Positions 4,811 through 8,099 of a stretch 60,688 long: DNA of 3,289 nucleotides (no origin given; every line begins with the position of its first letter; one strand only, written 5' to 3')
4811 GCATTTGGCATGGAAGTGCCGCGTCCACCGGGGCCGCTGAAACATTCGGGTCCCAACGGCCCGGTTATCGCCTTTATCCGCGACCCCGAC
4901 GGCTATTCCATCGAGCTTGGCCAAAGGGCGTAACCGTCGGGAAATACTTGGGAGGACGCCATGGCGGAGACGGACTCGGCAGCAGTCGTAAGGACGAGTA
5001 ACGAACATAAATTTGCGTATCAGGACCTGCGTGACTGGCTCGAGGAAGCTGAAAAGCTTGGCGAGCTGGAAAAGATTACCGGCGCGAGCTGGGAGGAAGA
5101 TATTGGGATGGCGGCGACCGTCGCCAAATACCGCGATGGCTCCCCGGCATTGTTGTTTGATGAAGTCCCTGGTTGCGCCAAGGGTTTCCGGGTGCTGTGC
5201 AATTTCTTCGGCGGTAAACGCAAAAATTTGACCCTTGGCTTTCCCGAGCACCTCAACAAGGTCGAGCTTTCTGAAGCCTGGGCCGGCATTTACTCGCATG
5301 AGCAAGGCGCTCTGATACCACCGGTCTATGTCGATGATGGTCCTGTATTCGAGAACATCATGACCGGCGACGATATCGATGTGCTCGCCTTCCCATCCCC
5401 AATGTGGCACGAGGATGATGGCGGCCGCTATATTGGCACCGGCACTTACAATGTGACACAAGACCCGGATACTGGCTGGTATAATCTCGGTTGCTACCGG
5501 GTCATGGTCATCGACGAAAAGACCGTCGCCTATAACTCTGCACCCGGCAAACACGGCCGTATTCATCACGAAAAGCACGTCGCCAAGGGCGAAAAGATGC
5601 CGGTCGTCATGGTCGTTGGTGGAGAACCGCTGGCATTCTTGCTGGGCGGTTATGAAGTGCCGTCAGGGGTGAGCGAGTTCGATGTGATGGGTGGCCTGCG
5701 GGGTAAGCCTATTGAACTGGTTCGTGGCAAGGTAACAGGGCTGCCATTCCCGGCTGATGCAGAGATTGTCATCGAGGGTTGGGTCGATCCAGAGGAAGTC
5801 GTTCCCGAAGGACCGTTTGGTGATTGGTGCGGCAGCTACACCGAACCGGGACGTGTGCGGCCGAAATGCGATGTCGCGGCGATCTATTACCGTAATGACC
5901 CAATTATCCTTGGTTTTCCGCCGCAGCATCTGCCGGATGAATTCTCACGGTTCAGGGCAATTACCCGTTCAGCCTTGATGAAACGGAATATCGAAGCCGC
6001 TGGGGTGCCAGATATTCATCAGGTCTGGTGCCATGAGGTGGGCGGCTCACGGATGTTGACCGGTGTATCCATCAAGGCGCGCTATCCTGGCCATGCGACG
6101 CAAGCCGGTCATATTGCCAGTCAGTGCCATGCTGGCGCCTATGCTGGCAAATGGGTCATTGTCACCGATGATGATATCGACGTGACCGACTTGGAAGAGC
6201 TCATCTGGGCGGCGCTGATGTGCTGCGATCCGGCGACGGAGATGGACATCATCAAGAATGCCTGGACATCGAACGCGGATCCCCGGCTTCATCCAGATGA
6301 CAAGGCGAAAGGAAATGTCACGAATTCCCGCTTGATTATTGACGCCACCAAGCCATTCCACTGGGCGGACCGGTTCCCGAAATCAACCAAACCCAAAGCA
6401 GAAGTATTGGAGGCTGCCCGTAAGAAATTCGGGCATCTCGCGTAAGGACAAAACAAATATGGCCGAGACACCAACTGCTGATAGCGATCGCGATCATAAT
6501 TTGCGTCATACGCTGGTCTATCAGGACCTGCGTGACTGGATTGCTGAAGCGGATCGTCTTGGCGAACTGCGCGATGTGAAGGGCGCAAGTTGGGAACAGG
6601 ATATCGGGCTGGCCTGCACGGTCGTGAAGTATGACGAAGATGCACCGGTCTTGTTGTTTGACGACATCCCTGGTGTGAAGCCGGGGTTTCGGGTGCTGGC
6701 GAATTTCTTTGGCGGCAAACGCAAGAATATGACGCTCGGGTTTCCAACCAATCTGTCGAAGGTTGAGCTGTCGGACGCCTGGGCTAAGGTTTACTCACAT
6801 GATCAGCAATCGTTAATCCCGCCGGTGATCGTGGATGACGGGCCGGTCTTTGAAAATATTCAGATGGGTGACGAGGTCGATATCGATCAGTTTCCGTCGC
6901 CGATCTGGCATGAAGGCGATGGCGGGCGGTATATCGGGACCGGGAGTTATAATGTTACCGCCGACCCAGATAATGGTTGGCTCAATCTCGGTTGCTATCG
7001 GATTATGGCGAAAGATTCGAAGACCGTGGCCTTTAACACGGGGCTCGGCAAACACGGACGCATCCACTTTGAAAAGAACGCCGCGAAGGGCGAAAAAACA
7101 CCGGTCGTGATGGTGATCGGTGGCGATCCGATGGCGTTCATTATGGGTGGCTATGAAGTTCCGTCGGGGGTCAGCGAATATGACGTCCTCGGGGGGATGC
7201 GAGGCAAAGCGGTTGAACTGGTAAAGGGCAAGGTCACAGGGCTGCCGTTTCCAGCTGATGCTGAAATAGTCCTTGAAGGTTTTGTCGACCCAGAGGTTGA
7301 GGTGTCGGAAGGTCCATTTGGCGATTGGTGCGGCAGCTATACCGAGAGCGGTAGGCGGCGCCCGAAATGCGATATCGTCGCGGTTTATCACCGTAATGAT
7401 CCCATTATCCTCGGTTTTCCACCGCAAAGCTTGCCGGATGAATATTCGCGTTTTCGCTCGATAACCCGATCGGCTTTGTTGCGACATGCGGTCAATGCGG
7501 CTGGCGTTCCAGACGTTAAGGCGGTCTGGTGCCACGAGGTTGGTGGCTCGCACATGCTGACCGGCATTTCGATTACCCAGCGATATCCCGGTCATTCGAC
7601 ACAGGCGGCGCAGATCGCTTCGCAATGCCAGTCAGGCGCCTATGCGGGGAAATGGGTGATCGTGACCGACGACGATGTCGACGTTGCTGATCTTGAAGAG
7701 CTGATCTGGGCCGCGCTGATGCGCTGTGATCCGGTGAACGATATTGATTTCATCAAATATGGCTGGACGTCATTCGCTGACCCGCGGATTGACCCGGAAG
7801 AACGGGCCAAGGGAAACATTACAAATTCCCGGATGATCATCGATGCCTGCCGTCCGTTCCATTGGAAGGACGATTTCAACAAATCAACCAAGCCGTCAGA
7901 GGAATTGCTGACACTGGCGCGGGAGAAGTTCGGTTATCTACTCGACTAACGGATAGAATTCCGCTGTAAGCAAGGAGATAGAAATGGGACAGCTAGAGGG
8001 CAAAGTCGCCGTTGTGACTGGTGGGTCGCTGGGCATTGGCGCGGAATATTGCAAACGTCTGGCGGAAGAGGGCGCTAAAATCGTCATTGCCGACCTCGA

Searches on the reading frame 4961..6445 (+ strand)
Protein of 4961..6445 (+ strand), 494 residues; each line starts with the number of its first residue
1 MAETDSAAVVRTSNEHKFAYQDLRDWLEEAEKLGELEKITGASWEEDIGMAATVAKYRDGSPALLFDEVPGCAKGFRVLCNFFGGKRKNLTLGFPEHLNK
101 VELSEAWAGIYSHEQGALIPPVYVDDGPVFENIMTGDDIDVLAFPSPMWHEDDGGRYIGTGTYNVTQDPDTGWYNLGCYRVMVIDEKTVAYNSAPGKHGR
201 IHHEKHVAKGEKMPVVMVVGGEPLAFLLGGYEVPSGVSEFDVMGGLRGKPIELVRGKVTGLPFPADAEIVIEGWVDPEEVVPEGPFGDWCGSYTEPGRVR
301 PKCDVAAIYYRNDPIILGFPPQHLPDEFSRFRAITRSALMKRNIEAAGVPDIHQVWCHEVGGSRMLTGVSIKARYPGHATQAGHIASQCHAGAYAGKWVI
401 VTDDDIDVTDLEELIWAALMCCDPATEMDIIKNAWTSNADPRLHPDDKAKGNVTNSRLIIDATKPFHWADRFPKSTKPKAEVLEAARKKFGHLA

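Call 49: search_protein_families(library=pfam, proteins=[window:4961-6445:+], max_evalue=0.00001)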
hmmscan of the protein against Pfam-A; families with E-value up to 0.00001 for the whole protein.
window:4961-6445:+ (494 aa): 3 families
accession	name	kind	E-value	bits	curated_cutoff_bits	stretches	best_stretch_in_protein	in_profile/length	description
PF01977.22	UbiD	-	7e-62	208.7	23.3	1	125-318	6-200/206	3-octaprenyl-4-hydroxybenzoate carboxy-lyase Rift-related domain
PF20696.2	UbiD_C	-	1.7e-25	89.9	24.2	1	333-462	5-127/127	3-octaprenyl-4-hydroxybenzoate carboxy-lyase C-terminal domain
PF20695.2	UbiD_N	-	2.4e-07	31.2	24.3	1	27-94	1-63/78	3-octaprenyl-4-hydroxybenzoate carboxy-lyase N-terminal domain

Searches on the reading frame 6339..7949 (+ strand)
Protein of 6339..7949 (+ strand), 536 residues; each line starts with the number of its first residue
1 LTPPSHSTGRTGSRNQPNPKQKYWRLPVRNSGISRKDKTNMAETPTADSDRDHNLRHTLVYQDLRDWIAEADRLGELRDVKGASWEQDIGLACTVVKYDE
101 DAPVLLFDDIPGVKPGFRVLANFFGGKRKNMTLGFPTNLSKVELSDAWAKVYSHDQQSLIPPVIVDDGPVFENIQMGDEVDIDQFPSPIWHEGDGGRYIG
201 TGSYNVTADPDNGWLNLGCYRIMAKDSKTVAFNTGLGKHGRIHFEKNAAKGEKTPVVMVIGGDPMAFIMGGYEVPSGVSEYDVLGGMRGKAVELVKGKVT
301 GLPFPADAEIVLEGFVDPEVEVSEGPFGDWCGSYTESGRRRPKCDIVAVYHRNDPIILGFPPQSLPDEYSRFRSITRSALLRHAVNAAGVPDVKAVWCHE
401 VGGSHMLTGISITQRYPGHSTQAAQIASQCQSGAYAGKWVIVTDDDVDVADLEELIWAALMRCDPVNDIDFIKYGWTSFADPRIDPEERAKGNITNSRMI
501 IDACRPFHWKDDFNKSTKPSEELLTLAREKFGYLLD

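Call 49: search_protein_families(library=pfam, proteins=[window:6339-7949:+], max_evalue=0.00001)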
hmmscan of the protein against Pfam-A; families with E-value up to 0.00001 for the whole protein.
window:6339-7949:+ (536 aa): 3 families
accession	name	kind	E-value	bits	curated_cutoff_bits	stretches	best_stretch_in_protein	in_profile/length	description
PF01977.22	UbiD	-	1.1e-57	195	23.3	1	166-359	6-200/206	3-octaprenyl-4-hydroxybenzoate carboxy-lyase Rift-related domain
PF20696.2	UbiD_C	-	1e-26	93.9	24.2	1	373-503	4-127/127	3-octaprenyl-4-hydroxybenzoate carboxy-lyase C-terminal domain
PF20695.2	UbiD_N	-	2.8e-06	27.7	24.3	1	71-135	4-63/78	3-octaprenyl-4-hydroxybenzoate carboxy-lyase N-terminal domain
